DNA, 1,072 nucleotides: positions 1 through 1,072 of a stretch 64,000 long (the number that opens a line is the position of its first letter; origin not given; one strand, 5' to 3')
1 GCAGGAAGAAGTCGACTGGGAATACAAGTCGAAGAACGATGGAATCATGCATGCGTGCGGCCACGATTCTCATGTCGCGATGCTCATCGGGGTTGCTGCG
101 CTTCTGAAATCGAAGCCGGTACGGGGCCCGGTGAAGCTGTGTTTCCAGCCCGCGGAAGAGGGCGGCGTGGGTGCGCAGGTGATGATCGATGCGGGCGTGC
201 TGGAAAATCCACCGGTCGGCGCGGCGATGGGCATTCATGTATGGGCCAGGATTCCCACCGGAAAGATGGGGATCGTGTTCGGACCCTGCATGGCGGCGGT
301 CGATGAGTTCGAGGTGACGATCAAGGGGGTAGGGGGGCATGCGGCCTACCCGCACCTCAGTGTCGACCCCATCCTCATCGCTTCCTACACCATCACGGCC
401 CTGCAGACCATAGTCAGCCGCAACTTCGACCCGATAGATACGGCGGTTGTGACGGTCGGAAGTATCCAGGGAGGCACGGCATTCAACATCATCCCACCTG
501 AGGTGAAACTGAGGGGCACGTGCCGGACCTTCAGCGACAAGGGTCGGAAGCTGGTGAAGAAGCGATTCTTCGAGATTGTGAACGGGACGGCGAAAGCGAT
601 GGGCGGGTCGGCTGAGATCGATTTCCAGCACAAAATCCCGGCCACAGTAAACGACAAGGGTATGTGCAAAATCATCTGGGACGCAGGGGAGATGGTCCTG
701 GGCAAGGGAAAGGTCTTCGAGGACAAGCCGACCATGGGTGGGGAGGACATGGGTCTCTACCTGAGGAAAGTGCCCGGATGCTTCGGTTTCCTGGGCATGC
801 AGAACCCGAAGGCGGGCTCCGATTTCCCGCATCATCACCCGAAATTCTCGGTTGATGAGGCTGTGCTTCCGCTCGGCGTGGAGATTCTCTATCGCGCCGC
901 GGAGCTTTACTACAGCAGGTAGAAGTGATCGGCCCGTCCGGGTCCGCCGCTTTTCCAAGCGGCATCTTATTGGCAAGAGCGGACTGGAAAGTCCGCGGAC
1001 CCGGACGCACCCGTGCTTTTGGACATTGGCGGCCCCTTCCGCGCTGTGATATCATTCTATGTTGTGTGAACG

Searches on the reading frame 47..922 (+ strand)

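Call 43: search_protein_families(library=pfam, proteins=[window:47-922:+], max_evalue=0.00001)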
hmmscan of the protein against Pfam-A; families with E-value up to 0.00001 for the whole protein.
window:47-922:+ (291 aa): 2 families
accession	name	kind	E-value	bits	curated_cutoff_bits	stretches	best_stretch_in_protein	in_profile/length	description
PF01546.33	Peptidase_M20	-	3.3e-31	109.2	24.6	1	1-286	28-205/206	Peptidase family M20/M25/M40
PF07687.19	M20_dimer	-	1.7e-13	50.9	21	1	87-182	8-103/107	Peptidase dimerisation domain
